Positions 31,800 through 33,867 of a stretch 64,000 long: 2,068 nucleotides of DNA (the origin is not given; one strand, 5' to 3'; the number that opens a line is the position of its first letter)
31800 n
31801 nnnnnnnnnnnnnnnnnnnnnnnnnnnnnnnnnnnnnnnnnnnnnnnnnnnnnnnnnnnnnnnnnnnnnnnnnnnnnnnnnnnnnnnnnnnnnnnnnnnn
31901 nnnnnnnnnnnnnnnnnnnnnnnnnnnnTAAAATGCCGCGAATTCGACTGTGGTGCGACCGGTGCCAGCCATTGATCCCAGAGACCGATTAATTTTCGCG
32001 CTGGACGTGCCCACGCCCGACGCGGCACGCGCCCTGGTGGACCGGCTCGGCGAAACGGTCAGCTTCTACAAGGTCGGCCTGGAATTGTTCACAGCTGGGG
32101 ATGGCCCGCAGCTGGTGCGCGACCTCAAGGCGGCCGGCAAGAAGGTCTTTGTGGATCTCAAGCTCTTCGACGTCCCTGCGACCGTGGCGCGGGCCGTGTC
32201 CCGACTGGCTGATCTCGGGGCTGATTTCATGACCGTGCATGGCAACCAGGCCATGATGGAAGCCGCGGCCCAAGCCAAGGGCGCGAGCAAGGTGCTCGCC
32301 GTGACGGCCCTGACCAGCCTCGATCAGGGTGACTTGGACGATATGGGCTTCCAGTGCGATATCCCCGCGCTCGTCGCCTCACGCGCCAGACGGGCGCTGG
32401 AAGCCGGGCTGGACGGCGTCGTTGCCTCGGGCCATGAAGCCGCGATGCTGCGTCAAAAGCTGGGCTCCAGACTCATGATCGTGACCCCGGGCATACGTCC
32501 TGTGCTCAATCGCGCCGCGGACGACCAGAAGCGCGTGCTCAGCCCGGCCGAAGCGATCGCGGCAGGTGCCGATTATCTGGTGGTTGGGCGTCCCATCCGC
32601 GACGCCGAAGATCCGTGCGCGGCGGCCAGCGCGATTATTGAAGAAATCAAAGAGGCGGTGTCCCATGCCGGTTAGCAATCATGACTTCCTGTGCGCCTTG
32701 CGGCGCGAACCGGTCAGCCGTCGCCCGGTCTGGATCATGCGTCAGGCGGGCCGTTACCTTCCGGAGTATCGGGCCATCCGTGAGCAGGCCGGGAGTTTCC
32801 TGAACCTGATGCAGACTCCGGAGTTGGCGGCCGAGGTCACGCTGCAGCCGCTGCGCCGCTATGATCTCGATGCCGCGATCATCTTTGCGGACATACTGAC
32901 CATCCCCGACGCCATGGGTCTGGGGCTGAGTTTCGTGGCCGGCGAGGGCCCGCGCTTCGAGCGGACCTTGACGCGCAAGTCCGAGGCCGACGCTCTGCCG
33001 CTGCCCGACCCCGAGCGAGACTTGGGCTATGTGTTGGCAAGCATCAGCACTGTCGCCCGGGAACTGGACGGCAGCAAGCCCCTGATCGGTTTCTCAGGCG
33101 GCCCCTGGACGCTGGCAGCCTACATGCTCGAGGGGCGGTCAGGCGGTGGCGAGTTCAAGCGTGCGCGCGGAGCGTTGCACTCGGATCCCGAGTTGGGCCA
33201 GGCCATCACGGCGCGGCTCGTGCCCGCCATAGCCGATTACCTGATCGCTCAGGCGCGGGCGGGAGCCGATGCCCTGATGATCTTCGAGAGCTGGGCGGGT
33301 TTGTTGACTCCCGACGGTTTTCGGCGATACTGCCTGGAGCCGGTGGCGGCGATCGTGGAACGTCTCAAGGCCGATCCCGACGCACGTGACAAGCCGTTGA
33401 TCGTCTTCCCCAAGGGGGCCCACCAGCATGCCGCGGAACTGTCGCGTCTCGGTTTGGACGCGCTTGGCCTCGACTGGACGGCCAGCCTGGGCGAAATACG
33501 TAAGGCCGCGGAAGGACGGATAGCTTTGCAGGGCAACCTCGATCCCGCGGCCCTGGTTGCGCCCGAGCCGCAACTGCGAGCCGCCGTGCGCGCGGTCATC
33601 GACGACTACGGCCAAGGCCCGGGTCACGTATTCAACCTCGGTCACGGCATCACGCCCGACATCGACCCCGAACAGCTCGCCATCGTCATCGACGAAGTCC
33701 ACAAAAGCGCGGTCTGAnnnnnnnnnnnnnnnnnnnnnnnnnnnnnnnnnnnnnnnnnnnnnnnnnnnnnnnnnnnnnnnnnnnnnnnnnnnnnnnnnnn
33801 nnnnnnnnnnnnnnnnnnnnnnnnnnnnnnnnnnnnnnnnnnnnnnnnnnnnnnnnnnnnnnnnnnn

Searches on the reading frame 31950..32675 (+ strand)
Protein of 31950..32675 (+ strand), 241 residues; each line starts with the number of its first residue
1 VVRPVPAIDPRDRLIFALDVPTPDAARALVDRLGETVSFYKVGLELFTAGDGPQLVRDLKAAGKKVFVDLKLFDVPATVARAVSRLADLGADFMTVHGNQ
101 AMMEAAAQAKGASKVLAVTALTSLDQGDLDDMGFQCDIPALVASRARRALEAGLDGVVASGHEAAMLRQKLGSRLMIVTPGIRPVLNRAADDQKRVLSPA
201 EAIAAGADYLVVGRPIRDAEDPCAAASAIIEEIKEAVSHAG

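Call 55: search_protein_families(library=pfam, proteins=[window:31950-32675:+], max_evalue=0.001)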
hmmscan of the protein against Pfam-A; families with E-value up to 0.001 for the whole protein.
window:31950-32675:+ (241 aa): 1 family
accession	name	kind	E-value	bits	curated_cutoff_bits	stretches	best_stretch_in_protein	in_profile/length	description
PF00215.30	OMPdecase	-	3.6e-53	181.2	27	1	13-229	2-221/221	Orotidine 5'-phosphate decarboxylase / HUMPS family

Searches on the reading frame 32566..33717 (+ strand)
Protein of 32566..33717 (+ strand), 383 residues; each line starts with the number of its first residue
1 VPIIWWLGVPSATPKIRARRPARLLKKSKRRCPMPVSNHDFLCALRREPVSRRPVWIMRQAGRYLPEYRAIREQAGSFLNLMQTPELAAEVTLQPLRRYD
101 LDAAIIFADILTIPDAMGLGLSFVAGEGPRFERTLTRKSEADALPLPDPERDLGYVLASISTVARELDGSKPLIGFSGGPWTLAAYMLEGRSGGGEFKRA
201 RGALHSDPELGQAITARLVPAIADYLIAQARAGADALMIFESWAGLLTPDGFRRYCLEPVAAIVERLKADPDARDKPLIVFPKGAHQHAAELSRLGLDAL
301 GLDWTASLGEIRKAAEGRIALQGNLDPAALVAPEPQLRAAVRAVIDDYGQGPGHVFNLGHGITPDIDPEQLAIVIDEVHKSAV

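Call 55: search_protein_families(library=pfam, proteins=[window:32566-33717:+], max_evalue=0.001)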
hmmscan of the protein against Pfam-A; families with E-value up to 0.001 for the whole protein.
window:32566-33717:+ (383 aa): 1 family
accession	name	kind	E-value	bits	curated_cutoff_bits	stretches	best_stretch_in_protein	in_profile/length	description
PF01208.23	URO-D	-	1.6e-114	383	23.9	1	37-380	2-345/346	Uroporphyrinogen decarboxylase (URO-D)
